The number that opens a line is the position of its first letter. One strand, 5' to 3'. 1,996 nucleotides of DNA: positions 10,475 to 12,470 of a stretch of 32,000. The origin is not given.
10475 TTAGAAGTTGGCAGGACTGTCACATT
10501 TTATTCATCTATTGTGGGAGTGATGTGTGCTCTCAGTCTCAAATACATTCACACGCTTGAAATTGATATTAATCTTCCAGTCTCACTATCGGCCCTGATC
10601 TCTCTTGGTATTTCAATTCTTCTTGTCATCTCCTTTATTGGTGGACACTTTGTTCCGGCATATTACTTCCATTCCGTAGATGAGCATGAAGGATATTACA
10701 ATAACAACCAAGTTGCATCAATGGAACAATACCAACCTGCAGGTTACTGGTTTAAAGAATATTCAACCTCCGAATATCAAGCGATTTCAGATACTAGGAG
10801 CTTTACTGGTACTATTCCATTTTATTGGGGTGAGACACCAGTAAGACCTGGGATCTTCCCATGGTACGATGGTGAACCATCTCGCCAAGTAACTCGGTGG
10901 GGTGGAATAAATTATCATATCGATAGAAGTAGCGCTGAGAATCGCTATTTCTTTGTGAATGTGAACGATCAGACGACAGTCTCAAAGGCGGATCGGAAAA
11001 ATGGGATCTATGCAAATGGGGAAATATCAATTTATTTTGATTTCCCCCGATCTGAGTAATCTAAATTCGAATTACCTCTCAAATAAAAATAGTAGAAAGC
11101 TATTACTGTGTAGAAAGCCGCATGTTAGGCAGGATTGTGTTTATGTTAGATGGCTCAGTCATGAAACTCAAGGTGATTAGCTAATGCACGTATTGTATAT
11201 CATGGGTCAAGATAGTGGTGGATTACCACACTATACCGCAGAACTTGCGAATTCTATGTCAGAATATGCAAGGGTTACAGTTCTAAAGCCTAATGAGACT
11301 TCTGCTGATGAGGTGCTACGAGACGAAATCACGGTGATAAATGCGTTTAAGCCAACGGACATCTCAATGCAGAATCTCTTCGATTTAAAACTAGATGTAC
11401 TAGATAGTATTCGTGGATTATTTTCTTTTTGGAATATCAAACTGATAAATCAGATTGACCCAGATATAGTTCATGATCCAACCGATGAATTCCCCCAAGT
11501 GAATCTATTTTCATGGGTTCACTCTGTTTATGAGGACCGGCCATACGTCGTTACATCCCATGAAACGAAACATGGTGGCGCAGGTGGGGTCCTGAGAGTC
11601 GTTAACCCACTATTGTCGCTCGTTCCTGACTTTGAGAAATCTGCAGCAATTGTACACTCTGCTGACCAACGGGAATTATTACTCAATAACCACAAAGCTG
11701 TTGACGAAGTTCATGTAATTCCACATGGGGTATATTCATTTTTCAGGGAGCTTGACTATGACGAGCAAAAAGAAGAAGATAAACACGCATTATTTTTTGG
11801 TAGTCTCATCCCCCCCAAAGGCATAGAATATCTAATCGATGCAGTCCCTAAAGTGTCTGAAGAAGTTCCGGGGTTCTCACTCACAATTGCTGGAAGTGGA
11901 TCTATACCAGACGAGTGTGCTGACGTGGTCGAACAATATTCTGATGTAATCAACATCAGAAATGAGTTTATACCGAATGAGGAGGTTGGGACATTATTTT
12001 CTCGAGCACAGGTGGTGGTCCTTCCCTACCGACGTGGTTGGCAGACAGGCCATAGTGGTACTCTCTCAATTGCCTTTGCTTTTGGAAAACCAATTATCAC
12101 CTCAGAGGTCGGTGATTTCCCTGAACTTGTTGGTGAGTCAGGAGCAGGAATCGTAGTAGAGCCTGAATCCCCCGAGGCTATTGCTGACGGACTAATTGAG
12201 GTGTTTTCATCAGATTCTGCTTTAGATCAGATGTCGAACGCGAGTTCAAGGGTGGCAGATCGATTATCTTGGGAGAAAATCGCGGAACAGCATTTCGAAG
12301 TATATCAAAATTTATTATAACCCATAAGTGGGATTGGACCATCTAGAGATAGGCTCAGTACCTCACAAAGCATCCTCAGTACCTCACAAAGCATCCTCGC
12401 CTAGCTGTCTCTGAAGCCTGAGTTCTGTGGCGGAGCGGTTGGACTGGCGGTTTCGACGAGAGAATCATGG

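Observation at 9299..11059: Uncharacterised polytopic membrane protein in the glycan island: candidate AglB-independent oligosaccharyltransferase, ligase or polymerase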

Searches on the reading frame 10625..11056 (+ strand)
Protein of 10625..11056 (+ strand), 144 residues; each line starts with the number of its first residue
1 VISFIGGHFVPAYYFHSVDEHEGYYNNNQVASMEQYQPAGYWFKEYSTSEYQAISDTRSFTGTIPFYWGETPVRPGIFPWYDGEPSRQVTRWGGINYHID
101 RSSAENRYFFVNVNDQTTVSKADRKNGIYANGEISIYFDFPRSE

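Call 85: predict_structure(alignment_id=A2)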
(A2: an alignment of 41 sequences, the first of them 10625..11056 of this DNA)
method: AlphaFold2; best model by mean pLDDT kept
length: 144 residues; sequences in the alignment: 41
mean_pLDDT: 68.5   pTM: 0.64
mean pLDDT of the five models: 68.5, 68.1, 66.8, 65.9, 51.7
residues with pLDDT >= 90: 20; 70-90: 52; 50-70: 44; < 50: 28
segments of 3 or more residues with pLDDT < 50: 1-6, 81-100
pLDDT, mean of each block of 10 residues (from residue 1): 48 57 62 89 86 69 87 59 43 42 69 82 81 87 66
secondary structure, 60 per line:
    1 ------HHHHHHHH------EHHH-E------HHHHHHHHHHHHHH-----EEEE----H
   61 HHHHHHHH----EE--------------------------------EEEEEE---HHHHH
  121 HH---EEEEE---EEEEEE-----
elements in order: H7-14 H33-46 E52-55 H60-68 E107-112 H116-122 E126-130 E134-139

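Call 87: fold_search(model_id=the predicted structure, library=pdb)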
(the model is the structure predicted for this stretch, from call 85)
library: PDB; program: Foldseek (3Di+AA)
matches with E <= 10: 278; with E <= 0.001: 0
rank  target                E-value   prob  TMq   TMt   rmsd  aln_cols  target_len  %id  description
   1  8eij_D                5.2e-01  0.07  0.20  0.20  16.8       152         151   11  Cryo-EM structure of human DNMT3B homo-trimer (released 2023-09-20)
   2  4nex_A                6.7e-01  0.30  0.22  0.20   2.8        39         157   15  Structure of the N-acetyltransferase domain of X. fastidiosa NAGS/K (released 2014-11-12)
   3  1s7n_B                6.7e-01  0.28  0.20  0.16   5.9        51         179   16  Ribosomal L7/L12 alpha-N-protein acetyltransferase in complex with Coenzyme A (CoA free sulfhydryl) (released 2005-03-15)
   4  3fxt_D                7.2e-01  0.47  0.25  0.39   2.3        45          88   13  Crystal structure of the N-terminal domain of human NUDT6 (released 2009-03-03)
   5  4zbp_B                8.1e-01  0.51  0.26  0.14   1.8        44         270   11  Crystal structure of the AMPCPR-bound AtNUDT7 (released 2015-09-09)
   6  5ezm                  8.1e-01  0.33  0.43  0.14   6.6       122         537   12  Crystal Structure of ArnT from Cupriavidus metallidurans in the apo state (released 2016-02-17)
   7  4dzr                  8.1e-01  0.10  0.30  0.27  10.6       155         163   12  The crystal structure of protein-(glutamine-N5) methyltransferase (release factor-specific) from Alicyclobacillus acidoc (released 2012-03-14)
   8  4k30_B                8.7e-01  0.28  0.21  0.20   3.9        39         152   10  Structure of the N-acetyltransferase domain of human N-acetylglutamate synthase (released 2013-08-14)
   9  5ktc                  9.3e-01  0.41  0.22  0.17   2.4        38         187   16  FdhC with bound products: Coenzyme A and 3-[(R)-3-hydroxybutanoylamino]-3,6-dideoxy-d-galactose (released 2016-07-27)
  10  2zag_A                9.3e-01  0.20  0.32  0.12   8.8        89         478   20  Crystal structure of the SeMet-substituted soluble domain of STT3 from P. furiosus (released 2007-12-11)
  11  3fxt_E                9.9e-01  0.38  0.26  0.39   2.2        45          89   13  Crystal structure of the N-terminal domain of human NUDT6 (released 2009-03-03)
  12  4k30_A                9.9e-01  0.25  0.21  0.20   3.9        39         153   10  Structure of the N-acetyltransferase domain of human N-acetylglutamate synthase (released 2013-08-14)
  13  4nf1_H                9.9e-01  0.20  0.20  0.20   4.3        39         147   13  Structure of N-acetyltransferase domain of X. fastidiosa NAGS/K without his-tag (released 2014-11-12)
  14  1sg9_A                9.9e-01  0.08  0.27  0.18  10.9       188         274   11  Crystal structure of Thermotoga maritima protein HEMK, an N5-glutamine methyltransferase (released 2004-08-17)
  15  3fxt_H                1.1e+00  0.35  0.25  0.40   2.4        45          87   13  Crystal structure of the N-terminal domain of human NUDT6 (released 2009-03-03)
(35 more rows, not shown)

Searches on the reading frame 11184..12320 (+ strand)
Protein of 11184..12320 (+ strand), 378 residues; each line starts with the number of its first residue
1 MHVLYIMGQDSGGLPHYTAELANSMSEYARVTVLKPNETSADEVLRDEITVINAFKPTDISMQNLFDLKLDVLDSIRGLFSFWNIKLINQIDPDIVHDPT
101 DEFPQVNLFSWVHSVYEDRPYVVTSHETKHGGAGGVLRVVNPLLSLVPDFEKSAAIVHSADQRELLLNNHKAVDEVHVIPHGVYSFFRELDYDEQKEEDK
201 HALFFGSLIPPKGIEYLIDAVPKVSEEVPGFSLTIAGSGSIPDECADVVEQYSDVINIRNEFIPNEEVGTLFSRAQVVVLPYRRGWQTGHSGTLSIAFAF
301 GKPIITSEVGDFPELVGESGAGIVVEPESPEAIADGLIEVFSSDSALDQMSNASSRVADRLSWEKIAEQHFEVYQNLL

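Call 5: search_protein_families(library=pfam, proteins=[window:11184-12320:+], max_evalue=0.01)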
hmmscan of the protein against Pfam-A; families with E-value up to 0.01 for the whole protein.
window:11184-12320:+ (378 aa): 4 families
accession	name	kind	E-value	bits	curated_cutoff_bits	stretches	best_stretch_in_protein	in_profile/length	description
PF13692.12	Glyco_trans_1_4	-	1.3e-22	81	27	1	200-341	2-140/142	Glycosyl transferases group 1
PF00534.26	Glycos_transf_1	-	3.3e-20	72.8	26.4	1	195-354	11-169/172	Glycosyl transferases group 1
PF13439.12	Glyco_transf_4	-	2e-05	25.1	28.5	1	12-183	2-166/170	Glycosyltransferase Family 4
PF13524.12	Glyco_trans_1_2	-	0.0075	16.7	25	0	224-369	9-141/144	Glycosyl transferase-like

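Call 73: find_homologous_proteins(query=window:11184-12320:+, max_evalue=1e-40)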
Query window:11184-12320:+ (378 aa): 113 proteins with E <= 1e-40 among 7242 candidates.
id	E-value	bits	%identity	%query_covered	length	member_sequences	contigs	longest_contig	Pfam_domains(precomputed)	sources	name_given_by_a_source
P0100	6.2e-246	834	100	98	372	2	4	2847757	PF00534.27,PF13439.13,PF13692.13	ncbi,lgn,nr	ncbi:glycosyltransferase family 4 protein [Haloferax volcanii]|nr:glycosyltransferase family 4 prote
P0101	2.8e-197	673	78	98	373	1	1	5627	PF00534.27,PF13439.13,PF13692.13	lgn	-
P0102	6.9e-169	580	65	100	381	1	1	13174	PF00534.27,PF13439.13,PF13692.13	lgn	-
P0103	2.1e-164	565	63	100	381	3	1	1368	PF00534.27,PF13524.13,PF13439.13,PF13692.13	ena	-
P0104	3.6e-158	545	62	100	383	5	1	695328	PF00534.27,PF13439.13,PF13692.13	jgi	-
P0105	9.7e-157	540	60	100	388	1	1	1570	PF00534.27,PF13439.13,PF13692.13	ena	-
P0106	7.6e-156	537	61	100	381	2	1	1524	PF00534.27,PF13524.13,PF20706.4,PF13692.13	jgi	jgi:glycosyltransferase involved in cell wall biosynthesis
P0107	3.8e-155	535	59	98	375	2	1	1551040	PF00534.27,PF13524.13,PF13692.13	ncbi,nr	ncbi:glycosyltransferase family 4 protein [Haloarcula argentinensis]|nr:glycosyltransferase family 4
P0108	2.2e-154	532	60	100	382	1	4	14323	PF00534.27,PF13524.13,PF13439.13,PF13692.13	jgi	jgi:glycosyltransferase involved in cell wall biosynthesis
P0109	9.6e-153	527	60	98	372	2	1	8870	PF00534.27,PF13524.13,PF13439.13,PF13692.13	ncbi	-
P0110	8.2e-152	524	57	100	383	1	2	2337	PF00534.27,PF20706.4,PF13692.13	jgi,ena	-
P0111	2.0e-151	523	60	98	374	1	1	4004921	PF00534.27,PF13524.13,PF13439.13,PF13692.13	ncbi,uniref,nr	ncbi:glycosyltransferase [Natronosalvus caseinilyticus]|uniref:glycosyltransferase n=1 Tax=Natronosa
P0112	4.8e-151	521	59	100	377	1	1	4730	PF00534.27,PF13692.13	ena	-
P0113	7.2e-151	521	58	100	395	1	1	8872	PF00534.27,PF13439.13,PF13692.13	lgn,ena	-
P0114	2.1e-150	519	61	98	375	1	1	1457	PF00534.27,PF20706.4,PF13692.13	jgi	-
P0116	1.8e-149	516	59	98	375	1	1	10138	PF00534.27,PF13692.13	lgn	-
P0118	8.0e-130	452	63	79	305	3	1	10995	PF00534.27,PF13524.13,PF13692.13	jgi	jgi:glycosyltransferase involved in cell wall biosynthesis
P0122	7.6e-102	359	44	100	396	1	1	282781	PF00534.27,PF13524.13,PF13439.13,PF20706.4,PF13692.13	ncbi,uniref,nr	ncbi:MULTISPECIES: glycosyltransferase family 4 protein [Haloferax]|uniref:Glycosyltransferase n=2 T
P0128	2.2e-98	348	44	100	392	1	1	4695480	PF00534.27,PF13579.13,PF13524.13,PF13439.13,PF13692.13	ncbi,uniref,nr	ncbi:glycosyltransferase family 4 protein [Haloglomus litoreum]|uniref:glycosyltransferase family 4 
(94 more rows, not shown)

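Call 74: find_encoding_contigs(protein=P0107, flank=10000, max_places=1)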
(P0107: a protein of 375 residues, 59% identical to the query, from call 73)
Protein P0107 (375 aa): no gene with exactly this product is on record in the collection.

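Call 75: find_encoding_contigs(protein=P0111, flank=10000, max_places=1)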
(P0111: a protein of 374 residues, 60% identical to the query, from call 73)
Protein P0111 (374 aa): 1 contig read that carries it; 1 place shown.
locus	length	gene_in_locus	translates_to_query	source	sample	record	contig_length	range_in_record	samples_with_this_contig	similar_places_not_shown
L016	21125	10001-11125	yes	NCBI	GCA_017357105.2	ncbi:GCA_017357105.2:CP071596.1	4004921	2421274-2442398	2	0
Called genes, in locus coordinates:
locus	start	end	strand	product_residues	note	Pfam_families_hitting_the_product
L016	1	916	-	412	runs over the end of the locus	PF01385:OrfB_IS605, PF07282:Cas12f1-like_TNB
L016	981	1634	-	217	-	-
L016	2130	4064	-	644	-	-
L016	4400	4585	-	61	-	-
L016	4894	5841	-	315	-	PF01073:3Beta_HSD, PF01370:Epimerase, PF02719:Polysacc_synt_2, PF04321:RmlD_sub_bind, PF07993:NAD_binding_4 (faint), PF16363:GDP_Man_Dehyd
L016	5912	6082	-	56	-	PF28084:HVO_A0556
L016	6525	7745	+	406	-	PF00535:Glycos_transf_2, PF26629:GT2_TM_C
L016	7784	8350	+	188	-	PF00483:NTP_transferase, PF01128:IspD (faint), PF12804:NTP_transf_3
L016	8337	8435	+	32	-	-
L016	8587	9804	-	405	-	PF01663:Phosphodiest (faint), PF00884:Sulfatase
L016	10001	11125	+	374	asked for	PF13439:Glyco_transf_4 (weak), PF00534:Glycos_transf_1, PF13692:Glyco_trans_1_4, PF13524:Glyco_trans_1_2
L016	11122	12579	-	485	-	PF00884:Sulfatase, PF01663:Phosphodiest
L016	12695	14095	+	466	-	PF01943:Polysacc_synt, PF13440:Polysacc_synt_3, PF03023:MurJ (weak)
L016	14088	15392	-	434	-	PF04230:PS_pyruv_trans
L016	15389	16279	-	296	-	-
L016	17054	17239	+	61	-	-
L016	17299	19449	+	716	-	PF09971:DUF2206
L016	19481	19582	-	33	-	-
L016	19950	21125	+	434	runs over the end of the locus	PF13439:Glyco_transf_4, PF13579:Glyco_trans_4_4, PF20706:GT4-conflict, PF00534:Glycos_transf_1, PF13692:Glyco_trans_1_4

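Call 76: find_encoding_contigs(protein=P0104, flank=10000, max_places=1)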
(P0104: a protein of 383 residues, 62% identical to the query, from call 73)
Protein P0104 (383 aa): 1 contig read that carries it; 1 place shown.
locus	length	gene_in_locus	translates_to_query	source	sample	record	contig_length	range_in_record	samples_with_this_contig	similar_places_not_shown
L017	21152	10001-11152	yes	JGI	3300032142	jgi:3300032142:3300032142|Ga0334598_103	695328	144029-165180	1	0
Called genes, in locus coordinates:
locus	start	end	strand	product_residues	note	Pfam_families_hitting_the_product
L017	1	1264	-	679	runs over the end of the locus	PF04293:SpoVR, PF24755:SpoVR_C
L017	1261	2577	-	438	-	PF04285:DUF444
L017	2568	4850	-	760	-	PF08298:AAA_PrkA, PF06798:PrkA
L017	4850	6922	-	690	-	PF08298:AAA_PrkA, PF06798:PrkA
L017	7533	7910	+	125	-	PF19137:DUF5820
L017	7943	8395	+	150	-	PF03684:UPF0179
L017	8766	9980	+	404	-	PF00884:Sulfatase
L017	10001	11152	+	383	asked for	PF13439:Glyco_transf_4 (faint), PF00534:Glycos_transf_1, PF13692:Glyco_trans_1_4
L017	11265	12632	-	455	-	PF00884:Sulfatase, PF01663:Phosphodiest (weak), PF16347:SGSH_C (weak)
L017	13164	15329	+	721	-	PF09971:DUF2206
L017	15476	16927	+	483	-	PF01943:Polysacc_synt, PF13440:Polysacc_synt_3, PF01554:MatE (weak)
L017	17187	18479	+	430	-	PF00884:Sulfatase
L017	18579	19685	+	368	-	PF13439:Glyco_transf_4, PF20706:GT4-conflict (weak), PF00534:Glycos_transf_1, PF13692:Glyco_trans_1_4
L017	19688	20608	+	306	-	-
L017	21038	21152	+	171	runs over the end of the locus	PF04307:YdjM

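Call 78: search_protein_families(library=pfam, proteins=[L016:17299-19449:+, L017:13164-15329:+, L016:15389-16279:-, L017:19688-20608:+, L016:2130-4064:-], max_evalue=0.01)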
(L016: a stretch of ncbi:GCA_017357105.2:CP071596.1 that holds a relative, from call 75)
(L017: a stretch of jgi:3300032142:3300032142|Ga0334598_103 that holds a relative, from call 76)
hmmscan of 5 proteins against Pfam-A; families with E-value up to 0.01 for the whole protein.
L016:17299-19449:+ (716 aa): 1 family
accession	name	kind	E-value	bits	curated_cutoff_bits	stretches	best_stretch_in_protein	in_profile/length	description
PF09971.14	DUF2206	-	1.5e-20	73.8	35.6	1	361-646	2-282/368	Predicted membrane protein (DUF2206)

L017:13164-15329:+ (721 aa): 1 family
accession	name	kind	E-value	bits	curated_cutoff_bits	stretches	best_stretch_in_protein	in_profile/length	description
PF09971.14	DUF2206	-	1.1e-16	61.1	35.6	1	368-636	8-274/368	Predicted membrane protein (DUF2206)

L016:15389-16279:- (296 aa): 1 family
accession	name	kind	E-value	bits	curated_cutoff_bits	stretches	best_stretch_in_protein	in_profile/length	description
PF00884.28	Sulfatase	-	0.0016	18.2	25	1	107-239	119-252/301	Sulfatase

L017:19688-20608:+ (306 aa): 0 families

L016:2130-4064:- (644 aa): 1 family
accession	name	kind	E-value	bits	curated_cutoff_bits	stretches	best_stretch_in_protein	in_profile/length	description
PF01433.26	Peptidase_M1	-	0.0083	16.2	27.7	0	243-324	48-134/218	Peptidase family M1 domain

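Call 90: find_encoding_contigs(protein=P0116, flank=10000, max_places=1)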
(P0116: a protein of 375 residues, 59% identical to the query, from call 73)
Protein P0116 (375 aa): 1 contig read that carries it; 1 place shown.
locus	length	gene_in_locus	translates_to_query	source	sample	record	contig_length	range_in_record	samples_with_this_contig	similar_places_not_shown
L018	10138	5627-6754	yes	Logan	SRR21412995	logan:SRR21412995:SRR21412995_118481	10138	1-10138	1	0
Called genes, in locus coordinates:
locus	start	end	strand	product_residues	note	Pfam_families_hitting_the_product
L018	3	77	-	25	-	?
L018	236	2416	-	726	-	PF09971:DUF2206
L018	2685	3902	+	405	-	PF00884:Sulfatase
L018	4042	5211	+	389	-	PF13439:Glyco_transf_4, PF00534:Glycos_transf_1 (weak), PF13692:Glyco_trans_1_4, PF13524:Glyco_trans_1_2 (weak)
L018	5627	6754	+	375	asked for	PF00534:Glycos_transf_1, PF13692:Glyco_trans_1_4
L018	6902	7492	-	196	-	PF04307:YdjM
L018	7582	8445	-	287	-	PF13847:Methyltransf_31, PF08241:Methyltransf_11, PF08242:Methyltransf_12, PF13649:Methyltransf_25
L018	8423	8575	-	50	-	-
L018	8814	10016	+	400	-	-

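Call 91: find_encoding_contigs(protein=P0118, flank=10000, max_places=1)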
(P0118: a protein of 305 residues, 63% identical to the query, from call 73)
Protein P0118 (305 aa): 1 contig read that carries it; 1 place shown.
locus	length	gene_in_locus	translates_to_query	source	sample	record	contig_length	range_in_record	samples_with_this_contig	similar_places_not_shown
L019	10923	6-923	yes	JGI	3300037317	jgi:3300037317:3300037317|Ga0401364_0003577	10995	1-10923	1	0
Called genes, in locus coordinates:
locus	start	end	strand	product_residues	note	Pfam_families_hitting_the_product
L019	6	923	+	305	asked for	PF00534:Glycos_transf_1, PF13692:Glyco_trans_1_4, PF13524:Glyco_trans_1_2 (faint)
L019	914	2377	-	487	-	PF00884:Sulfatase, PF01663:Phosphodiest, PF16347:SGSH_C (weak)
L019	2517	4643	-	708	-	PF09971:DUF2206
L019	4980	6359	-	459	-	-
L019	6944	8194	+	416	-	PF04577:Glyco_transf_61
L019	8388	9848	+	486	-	PF01943:Polysacc_synt, PF13440:Polysacc_synt_3, PF03023:MurJ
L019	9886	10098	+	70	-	-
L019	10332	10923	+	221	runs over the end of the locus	?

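Call 92: find_encoding_contigs(protein=P0109, flank=10000, max_places=1)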
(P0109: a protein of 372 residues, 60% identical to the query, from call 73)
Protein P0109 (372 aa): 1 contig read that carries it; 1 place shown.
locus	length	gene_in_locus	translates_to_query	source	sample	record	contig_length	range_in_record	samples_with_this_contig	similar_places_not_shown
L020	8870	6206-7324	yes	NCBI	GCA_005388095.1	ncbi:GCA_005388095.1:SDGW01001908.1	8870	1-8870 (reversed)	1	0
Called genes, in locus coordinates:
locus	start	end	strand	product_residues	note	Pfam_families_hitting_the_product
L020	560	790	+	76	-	-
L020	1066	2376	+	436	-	PF01943:Polysacc_synt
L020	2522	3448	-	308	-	PF00884:Sulfatase (weak)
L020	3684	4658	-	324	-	PF00535:Glycos_transf_2, PF10111:Glyco_tranf_2_2 (weak), PF13641:Glyco_tranf_2_3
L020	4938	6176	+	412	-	PF01663:Phosphodiest (faint), PF00884:Sulfatase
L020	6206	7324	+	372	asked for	PF13439:Glyco_transf_4, PF00534:Glycos_transf_1, PF13692:Glyco_trans_1_4, PF13524:Glyco_trans_1_2 (weak)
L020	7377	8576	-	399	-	PF14907:NTP_transf_5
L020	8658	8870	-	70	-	?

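Call 97: find_encoding_contigs(protein=P0122, flank=10000, max_places=1)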
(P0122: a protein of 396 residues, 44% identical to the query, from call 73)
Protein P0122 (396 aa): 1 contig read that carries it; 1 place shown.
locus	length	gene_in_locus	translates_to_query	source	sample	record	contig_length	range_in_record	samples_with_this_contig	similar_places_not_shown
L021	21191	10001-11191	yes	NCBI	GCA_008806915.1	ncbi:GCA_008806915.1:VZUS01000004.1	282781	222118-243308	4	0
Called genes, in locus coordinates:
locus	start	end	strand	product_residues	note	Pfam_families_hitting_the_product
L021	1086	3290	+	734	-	PF09971:DUF2206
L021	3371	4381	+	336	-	PF00535:Glycos_transf_2, PF13641:Glyco_tranf_2_3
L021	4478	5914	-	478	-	PF01943:Polysacc_synt, PF13440:Polysacc_synt_3, PF03023:MurJ, PF01554:MatE (weak)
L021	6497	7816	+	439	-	PF00535:Glycos_transf_2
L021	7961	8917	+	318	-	PF01522:Polysacc_deac_1, PF10096:DUF2334 (weak), PF11959:DUF3473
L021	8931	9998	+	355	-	PF13480:Acetyltransf_6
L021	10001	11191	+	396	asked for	PF13439:Glyco_transf_4, PF20706:GT4-conflict (weak), PF00534:Glycos_transf_1, PF13692:Glyco_trans_1_4, PF13524:Glyco_trans_1_2 (weak)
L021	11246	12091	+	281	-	PF00722:Glyco_hydro_16, PF26113:GH16_XgeA, PF03935:SKN1_KRE6_Sbg1 (weak)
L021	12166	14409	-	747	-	PF00722:Glyco_hydro_16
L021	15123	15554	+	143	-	PF00174:Oxidored_molyb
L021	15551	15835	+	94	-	PF12804:NTP_transf_3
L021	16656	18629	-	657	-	PF00939:Na_sulph_symp (weak), PF03600:CitMHS, PF02080:TrkA_C (weak), PF00939:Na_sulph_symp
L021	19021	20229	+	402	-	PF00571:CBS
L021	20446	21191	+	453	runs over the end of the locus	PF00171:Aldedh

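Call 98: find_encoding_contigs(protein=P0128, flank=10000, max_places=1)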
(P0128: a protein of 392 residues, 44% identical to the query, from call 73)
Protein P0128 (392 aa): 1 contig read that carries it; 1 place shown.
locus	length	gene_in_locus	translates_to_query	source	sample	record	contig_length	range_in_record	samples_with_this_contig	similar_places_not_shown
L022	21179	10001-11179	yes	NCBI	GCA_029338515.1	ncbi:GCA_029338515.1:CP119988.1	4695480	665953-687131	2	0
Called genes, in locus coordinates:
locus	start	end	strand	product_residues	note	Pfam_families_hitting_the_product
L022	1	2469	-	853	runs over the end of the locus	PF08245:Mur_ligase_M, PF02875:Mur_ligase_C, PF00809:Pterin_bind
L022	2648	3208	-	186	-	PF02627:CMD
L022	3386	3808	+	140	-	-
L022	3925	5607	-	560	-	PF00118:Cpn60_TCP1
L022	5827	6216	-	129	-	PF24108:DUF7383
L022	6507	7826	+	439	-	PF00535:Glycos_transf_2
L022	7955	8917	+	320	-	PF01522:Polysacc_deac_1, PF11959:DUF3473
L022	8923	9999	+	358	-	PF13480:Acetyltransf_6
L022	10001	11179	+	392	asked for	PF13439:Glyco_transf_4, PF13579:Glyco_trans_4_4 (weak), PF00534:Glycos_transf_1, PF13692:Glyco_trans_1_4, PF13524:Glyco_trans_1_2 (weak)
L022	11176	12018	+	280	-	PF03935:SKN1_KRE6_Sbg1 (weak), PF00722:Glyco_hydro_16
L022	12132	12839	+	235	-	PF01209:Ubie_methyltran, PF03141:Methyltransf_29, PF13489:Methyltransf_23, PF07021:MetW, PF08241:Methyltransf_11, PF08242:Methyltransf_12, PF13649:Methyltransf_25, PF13847:Methyltransf_31, +4 more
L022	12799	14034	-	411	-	PF15632:ATPgrasp_Ter (weak)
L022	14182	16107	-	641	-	-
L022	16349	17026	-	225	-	-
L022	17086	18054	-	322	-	PF00535:Glycos_transf_2, PF13641:Glyco_tranf_2_3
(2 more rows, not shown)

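Call 102: find_homologous_proteins(query=A3, max_evalue=0.00001)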
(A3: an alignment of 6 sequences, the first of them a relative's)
Query A3 (6 sequences) (716 aa, profile of the alignment): 12 proteins with E <= 0.00001 among 8000 candidates.
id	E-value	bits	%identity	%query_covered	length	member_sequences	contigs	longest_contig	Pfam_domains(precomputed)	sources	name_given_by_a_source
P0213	1.5e-254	865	100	85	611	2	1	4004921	PF09971.15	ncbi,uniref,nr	ncbi:DUF2206 domain-containing protein [Natronosalvus caseinilyticus]|uniref:DUF2206 domain-containi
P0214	1.3e-184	633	49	97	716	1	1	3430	-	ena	-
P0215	6.6e-63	231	23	82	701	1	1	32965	PF09971.15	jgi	jgi:uncharacterized membrane protein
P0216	4.4e-59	218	24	76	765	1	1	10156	PF09971.15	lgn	-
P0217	9.8e-55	204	22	60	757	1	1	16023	PF09971.15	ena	-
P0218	1.1e-54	204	25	57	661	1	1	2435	PF09971.15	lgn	-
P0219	2.3e-53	200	25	70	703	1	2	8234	PF09971.15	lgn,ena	-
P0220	2.9e-53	199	25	55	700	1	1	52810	PF09971.15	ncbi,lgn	-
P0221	1.7e-43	167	27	51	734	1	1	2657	PF09971.15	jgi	jgi:uncharacterized membrane protein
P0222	7.2e-36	142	23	79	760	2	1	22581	PF09971.15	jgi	-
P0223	1.9e-34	137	26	26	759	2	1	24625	PF09971.15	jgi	jgi:uncharacterized membrane protein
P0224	2.9e-32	130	23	28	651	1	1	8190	PF09971.15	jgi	jgi:uncharacterized membrane protein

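Call 107: search_dna_similar(query=L016:17299-19446:+, collection=plasmids, mode=protein, max_evalue=0.001, max_rows=15)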
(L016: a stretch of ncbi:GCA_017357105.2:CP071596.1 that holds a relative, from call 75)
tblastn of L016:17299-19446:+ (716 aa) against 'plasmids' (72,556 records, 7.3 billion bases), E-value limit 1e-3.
Records with a match: 2; places in all: 2; records where one place covers at least 80% of the query: 0.
Best place of each record, by identity: <60% 2.
By first word of the organism name: Halocatena 1; Natronococcus 1.
By predicted mobility (MOB-suite, as given by PLSDB): non-mobilizable 2.
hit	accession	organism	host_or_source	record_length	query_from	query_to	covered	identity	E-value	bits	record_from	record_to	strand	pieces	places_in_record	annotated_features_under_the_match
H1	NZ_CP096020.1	Halocatena salina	cell culture,sediment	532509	196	635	61%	24.5%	7e-19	100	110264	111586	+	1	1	DUF2206 domain-containing protein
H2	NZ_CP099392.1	Natronococcus sp. CG52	cell culture,salt lake sediment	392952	104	387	40%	27.1%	1e-7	63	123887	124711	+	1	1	DUF2206 domain-containing protein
